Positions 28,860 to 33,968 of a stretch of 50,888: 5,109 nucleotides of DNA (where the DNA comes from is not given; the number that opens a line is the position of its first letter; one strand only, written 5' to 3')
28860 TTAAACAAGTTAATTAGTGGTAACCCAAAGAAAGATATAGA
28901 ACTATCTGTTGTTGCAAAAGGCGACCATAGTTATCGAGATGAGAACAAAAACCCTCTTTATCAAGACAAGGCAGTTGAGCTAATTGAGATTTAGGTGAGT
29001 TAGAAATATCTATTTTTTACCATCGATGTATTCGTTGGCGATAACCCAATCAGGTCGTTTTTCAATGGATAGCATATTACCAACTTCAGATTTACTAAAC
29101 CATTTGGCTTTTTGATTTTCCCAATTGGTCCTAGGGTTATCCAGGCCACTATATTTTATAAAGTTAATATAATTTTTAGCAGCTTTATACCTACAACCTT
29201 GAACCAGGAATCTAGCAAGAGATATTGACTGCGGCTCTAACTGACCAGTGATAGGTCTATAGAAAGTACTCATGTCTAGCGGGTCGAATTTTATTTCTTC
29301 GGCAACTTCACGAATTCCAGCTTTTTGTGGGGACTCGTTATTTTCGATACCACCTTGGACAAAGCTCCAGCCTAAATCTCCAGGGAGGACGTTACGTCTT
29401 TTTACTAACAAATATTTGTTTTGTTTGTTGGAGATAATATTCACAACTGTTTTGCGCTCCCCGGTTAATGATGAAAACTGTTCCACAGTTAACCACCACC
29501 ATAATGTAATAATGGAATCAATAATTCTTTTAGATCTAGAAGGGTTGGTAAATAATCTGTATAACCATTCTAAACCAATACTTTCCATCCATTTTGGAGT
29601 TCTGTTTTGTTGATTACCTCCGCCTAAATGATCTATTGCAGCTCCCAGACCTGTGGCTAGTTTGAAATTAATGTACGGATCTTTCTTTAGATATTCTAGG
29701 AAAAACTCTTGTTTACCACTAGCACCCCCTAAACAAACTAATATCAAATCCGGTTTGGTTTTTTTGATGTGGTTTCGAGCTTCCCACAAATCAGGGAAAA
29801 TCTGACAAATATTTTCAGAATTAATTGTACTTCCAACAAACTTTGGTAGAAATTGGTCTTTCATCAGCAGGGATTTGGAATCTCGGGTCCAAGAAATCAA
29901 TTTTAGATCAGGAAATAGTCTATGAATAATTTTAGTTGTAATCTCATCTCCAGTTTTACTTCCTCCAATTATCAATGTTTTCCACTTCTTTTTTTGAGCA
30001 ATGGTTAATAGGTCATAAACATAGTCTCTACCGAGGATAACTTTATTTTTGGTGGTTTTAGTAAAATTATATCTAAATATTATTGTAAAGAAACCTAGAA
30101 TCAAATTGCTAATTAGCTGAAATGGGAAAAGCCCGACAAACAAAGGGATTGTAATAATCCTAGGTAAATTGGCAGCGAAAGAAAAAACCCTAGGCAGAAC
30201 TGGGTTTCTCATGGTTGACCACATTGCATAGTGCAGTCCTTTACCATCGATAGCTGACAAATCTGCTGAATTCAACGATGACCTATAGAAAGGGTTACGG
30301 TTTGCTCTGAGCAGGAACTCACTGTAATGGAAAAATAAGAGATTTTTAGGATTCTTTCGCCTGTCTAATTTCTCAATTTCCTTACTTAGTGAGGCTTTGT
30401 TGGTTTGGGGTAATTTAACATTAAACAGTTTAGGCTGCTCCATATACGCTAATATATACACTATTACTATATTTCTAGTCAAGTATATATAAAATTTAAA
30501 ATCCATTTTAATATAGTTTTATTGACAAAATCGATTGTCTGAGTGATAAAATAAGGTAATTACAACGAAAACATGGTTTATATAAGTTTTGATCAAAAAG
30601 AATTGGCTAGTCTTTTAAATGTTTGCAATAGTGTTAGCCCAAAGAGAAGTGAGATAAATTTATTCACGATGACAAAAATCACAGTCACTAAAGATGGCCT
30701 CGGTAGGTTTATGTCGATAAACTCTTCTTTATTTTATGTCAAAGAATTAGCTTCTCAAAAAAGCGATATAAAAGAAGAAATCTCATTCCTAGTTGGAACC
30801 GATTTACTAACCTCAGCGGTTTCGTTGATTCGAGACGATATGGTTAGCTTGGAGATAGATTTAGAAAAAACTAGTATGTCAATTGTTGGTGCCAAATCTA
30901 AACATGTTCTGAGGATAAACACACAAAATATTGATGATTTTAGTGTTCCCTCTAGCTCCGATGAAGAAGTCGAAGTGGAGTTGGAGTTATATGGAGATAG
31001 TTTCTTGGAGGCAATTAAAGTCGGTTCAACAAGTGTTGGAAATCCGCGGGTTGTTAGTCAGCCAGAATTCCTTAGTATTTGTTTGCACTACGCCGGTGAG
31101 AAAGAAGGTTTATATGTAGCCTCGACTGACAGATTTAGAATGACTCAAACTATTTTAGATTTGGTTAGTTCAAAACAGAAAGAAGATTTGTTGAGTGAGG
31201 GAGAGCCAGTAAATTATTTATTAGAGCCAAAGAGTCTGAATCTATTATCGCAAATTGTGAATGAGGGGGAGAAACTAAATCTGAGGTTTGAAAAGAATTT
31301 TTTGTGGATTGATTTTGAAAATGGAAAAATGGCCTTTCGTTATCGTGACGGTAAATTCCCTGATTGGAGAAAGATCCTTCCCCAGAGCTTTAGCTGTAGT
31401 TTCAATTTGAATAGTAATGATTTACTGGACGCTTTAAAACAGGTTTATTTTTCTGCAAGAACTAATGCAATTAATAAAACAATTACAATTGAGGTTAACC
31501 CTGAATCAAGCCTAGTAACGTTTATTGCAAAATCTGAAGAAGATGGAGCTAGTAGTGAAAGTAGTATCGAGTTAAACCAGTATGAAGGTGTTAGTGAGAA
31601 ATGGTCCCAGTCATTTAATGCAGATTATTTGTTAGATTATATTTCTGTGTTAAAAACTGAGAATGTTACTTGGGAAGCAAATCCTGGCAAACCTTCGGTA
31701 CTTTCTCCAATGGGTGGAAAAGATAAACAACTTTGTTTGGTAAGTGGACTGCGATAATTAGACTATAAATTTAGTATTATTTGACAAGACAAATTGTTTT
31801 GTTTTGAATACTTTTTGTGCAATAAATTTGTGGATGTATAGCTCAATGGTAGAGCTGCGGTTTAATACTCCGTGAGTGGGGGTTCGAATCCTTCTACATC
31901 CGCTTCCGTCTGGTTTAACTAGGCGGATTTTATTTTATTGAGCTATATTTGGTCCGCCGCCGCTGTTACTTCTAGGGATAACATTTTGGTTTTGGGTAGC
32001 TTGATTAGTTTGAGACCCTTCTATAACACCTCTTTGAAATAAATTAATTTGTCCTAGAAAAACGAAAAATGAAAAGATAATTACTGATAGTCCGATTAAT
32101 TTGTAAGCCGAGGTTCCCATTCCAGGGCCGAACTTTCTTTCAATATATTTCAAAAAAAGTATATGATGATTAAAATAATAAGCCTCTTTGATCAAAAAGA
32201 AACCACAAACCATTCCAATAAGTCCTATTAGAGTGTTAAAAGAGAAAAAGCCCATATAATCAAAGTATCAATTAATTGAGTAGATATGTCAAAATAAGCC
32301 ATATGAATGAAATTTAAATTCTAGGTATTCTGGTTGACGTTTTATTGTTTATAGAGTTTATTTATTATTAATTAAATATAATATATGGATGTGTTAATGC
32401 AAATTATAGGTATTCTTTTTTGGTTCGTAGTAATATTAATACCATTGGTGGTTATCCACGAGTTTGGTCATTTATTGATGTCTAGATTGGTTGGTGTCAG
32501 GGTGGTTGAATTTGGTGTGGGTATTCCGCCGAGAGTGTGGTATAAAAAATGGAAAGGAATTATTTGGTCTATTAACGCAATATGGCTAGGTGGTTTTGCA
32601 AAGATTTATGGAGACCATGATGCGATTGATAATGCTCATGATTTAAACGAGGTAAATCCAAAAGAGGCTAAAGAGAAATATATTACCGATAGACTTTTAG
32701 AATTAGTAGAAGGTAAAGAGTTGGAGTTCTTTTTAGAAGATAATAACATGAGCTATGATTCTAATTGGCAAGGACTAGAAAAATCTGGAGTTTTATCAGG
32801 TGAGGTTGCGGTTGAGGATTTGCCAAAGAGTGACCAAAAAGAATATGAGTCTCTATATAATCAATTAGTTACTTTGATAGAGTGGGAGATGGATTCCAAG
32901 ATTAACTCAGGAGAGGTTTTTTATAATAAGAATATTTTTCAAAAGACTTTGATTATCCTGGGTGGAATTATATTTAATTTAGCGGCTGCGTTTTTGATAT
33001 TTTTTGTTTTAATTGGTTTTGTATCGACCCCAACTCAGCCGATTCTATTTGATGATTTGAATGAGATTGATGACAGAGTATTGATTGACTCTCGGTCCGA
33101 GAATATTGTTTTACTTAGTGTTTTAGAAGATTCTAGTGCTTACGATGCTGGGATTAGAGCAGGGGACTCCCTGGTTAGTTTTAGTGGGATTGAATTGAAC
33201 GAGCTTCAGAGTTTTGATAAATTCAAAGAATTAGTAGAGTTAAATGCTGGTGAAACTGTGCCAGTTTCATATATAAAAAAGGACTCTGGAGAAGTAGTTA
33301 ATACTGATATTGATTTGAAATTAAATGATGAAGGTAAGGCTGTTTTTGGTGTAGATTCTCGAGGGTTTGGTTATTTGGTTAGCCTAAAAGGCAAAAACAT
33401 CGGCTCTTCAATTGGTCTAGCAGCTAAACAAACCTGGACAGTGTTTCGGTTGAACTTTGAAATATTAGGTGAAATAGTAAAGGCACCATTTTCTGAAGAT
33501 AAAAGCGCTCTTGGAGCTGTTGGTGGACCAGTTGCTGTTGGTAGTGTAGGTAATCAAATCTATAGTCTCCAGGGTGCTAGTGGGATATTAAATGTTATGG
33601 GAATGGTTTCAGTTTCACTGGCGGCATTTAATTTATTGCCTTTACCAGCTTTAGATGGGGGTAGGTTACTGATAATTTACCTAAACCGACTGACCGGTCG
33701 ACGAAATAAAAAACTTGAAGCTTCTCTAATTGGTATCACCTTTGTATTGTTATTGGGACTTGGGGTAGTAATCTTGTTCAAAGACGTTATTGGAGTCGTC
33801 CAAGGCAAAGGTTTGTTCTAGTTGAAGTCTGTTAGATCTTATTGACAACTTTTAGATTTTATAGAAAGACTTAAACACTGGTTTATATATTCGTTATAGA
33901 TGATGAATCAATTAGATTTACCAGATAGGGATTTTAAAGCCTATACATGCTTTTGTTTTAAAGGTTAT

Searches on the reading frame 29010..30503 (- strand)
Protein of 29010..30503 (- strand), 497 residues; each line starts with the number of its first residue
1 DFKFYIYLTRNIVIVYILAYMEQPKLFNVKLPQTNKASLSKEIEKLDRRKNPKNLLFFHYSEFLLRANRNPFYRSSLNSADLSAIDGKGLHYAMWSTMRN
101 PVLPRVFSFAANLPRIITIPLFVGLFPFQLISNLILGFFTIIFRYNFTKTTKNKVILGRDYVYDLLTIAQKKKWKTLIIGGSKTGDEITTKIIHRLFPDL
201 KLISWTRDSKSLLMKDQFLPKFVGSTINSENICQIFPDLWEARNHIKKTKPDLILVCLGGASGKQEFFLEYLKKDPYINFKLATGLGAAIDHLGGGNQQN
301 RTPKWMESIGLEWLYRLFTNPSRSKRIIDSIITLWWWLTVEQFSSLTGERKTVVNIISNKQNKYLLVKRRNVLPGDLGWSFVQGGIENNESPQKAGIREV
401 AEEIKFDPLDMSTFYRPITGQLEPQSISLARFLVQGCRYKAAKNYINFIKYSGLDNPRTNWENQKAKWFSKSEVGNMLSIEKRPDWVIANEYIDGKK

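Call 13: search_protein_families(library=pfam, proteins=[window:29010-30503:-], max_evalue=0.001)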
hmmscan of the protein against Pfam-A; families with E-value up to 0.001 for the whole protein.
window:29010-30503:- (497 aa): 2 families
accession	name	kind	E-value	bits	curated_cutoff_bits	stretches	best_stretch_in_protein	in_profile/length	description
PF03808.19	Glyco_tran_WecG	-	2.4e-21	76.7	27.4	1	149-327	19-167/168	Glycosyl transferase WecG/TagA/CpsF family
PF00293.34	NUDIX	-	4.2e-13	49.9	21.1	1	350-476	3-119/134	NUDIX domain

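Call 49: find_homologous_proteins(query=window:29010-30503:-, max_evalue=1e-40)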
Query window:29010-30503:- (497 aa): 113 proteins with E <= 1e-40 among 7594 candidates.
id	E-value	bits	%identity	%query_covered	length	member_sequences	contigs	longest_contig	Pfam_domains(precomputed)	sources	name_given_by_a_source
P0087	0.0e+0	1140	100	100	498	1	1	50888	PF03808.20,PF00293.35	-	-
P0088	7.3e-193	660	68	84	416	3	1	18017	PF03808.20,PF00293.35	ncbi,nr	ncbi:NUDIX domain-containing protein [Candidatus Gracilibacteria bacterium]|nr:NUDIX domain-containi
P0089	3.9e-187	641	59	95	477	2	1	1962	PF03808.20,PF00293.35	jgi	jgi:exopolysaccharide biosynthesis WecB/TagA/CpsF family protein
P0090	6.6e-183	627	57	96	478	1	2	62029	PF03808.20,PF00293.35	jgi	jgi:exopolysaccharide biosynthesis WecB/TagA/CpsF family protein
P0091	3.5e-182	625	58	95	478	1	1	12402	PF03808.20,PF00293.35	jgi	jgi:exopolysaccharide biosynthesis WecB/TagA/CpsF family protein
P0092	6.8e-182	624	56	95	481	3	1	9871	PF03808.20,PF00293.35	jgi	jgi:exopolysaccharide biosynthesis WecB/TagA/CpsF family protein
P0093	3.7e-179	615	55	95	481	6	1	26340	PF03808.20,PF00293.35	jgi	jgi:exopolysaccharide biosynthesis WecB/TagA/CpsF family protein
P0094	4.0e-179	615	56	94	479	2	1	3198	PF03808.20,PF00293.35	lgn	-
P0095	7.4e-179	614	56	94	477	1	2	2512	PF03808.20,PF00293.35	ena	-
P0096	1.5e-178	613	56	95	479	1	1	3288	PF03808.20,PF00293.35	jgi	jgi:exopolysaccharide biosynthesis WecB/TagA/CpsF family protein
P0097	5.9e-178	611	56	95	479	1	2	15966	PF03808.20,PF00293.35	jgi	jgi:exopolysaccharide biosynthesis WecB/TagA/CpsF family protein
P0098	9.2e-178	611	56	94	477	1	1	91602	PF03808.20,PF00293.35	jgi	jgi:exopolysaccharide biosynthesis WecB/TagA/CpsF family protein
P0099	2.3e-177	609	55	96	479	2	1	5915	PF03808.20,PF00293.35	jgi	jgi:exopolysaccharide biosynthesis WecB/TagA/CpsF family protein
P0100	9.3e-174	597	54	95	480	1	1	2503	PF03808.20,PF00293.35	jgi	jgi:exopolysaccharide biosynthesis WecB/TagA/CpsF family protein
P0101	1.3e-173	597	54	95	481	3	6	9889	PF03808.20,PF00293.35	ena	-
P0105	2.2e-170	586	54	94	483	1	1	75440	PF03808.20,PF00293.35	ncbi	-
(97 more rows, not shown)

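Call 50: find_encoding_contigs(protein=P0090, flank=8000, max_places=1)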
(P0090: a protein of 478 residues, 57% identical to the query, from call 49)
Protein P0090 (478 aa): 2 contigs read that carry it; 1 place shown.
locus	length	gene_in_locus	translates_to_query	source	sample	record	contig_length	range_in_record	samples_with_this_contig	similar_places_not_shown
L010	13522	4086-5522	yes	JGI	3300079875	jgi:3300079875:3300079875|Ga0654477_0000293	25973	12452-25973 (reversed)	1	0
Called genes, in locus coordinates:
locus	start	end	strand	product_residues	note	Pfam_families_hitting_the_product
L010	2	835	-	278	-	?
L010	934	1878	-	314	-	-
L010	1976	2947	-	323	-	PF00226:DnaJ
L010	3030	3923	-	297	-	-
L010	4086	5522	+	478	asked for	PF03808:Glyco_tran_WecG, PF00293:NUDIX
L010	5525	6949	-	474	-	PF02687:FtsX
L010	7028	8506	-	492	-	PF02687:FtsX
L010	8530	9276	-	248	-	PF02463:SMC_N (faint), PF00005:ABC_tran, PF13304:AAA_21 (faint)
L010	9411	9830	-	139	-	-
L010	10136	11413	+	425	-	PF01522:Polysacc_deac_1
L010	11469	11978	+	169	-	-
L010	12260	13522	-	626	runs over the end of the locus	PF00587:tRNA-synt_2b, PF03129:HGTP_anticodon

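Call 51: find_encoding_contigs(protein=P0098, flank=8000, max_places=1)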
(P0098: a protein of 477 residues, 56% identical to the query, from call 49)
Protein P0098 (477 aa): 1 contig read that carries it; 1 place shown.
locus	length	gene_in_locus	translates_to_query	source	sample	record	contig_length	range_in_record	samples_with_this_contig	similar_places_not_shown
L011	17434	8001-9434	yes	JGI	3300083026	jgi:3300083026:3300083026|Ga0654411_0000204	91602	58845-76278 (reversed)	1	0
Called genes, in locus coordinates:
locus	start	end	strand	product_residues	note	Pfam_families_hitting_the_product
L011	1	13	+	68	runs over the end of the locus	-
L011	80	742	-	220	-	-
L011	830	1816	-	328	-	-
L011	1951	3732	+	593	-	PF01336:tRNA_anti-codon, PF00152:tRNA-synt_2, PF02938:GAD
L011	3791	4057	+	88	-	-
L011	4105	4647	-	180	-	-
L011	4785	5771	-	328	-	-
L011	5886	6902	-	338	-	PF00226:DnaJ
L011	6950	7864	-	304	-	-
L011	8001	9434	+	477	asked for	PF03808:Glyco_tran_WecG, PF00293:NUDIX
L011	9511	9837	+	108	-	-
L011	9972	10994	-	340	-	PF00586:AIRS, PF02769:AIRS_C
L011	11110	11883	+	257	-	PF00005:ABC_tran, PF03193:RsgA_GTPase (weak), PF13304:AAA_21 (faint), PF02463:SMC_N (weak)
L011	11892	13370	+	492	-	PF02687:FtsX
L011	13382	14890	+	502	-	PF02687:FtsX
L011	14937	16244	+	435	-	PF01522:Polysacc_deac_1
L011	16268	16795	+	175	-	-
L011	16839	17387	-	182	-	-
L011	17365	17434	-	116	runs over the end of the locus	-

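Call 52: find_encoding_contigs(protein=P0105, flank=8000, max_places=1)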
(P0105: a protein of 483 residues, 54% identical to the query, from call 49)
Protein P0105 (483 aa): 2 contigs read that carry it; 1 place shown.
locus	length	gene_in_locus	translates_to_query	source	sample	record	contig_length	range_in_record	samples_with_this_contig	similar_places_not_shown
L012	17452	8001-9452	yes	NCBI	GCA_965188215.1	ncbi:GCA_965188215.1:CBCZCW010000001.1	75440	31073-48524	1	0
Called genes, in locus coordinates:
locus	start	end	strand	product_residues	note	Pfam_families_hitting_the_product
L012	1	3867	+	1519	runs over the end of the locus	PF00270:DEAD, PF00271:Helicase_C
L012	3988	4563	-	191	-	-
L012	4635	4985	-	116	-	-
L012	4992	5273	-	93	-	-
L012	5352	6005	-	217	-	-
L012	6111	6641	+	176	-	-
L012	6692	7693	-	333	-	-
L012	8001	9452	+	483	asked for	PF03808:Glyco_tran_WecG, PF00293:NUDIX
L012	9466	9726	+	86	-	-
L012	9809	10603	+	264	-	PF00005:ABC_tran, PF02463:SMC_N (weak), PF13304:AAA_21 (faint)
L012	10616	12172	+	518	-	PF02687:FtsX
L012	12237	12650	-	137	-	-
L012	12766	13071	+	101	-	-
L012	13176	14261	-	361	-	PF02481:DNA_processg_A, PF17782:WHD_DprA (weak)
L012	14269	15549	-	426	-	-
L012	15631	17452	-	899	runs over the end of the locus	PF07517:SecA_DEAD, PF01043:SecA_PP_bind, PF21090:P-loop_SecA, PF07516:SecA_SW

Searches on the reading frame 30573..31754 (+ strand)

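Call 14: search_protein_families(library=pfam, proteins=[window:30573-31754:+], max_evalue=0.001)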
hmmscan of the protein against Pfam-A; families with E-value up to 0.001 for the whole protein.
window:30573-31754:+ (394 aa): 2 families
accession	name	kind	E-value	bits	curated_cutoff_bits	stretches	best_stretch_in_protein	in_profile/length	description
PF02768.20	DNA_pol3_beta_3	-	1.7e-08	34.8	27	1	266-380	1-108/121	DNA polymerase III beta subunit, C-terminal domain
PF02767.21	DNA_pol3_beta_2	-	2.1e-06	28.5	27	1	176-264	35-116/116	DNA polymerase III beta subunit, central domain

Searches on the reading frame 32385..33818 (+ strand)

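Call 14: search_protein_families(library=pfam, proteins=[window:32385-33818:+], max_evalue=0.001)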
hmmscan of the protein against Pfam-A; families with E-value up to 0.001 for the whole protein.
window:32385-33818:+ (478 aa): 3 families
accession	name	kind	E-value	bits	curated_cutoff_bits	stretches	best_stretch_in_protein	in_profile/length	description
PF02163.28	Peptidase_M50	-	3.4e-44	151.2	27.2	1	14-457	2-219/221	Peptidase family M50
PF17820.7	PDZ_6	-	2.7e-05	24.3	27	1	245-292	4-48/54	PDZ domain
PF13180.12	PDZ_2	-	6.1e-05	23.7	27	1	239-307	12-78/80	PDZ domain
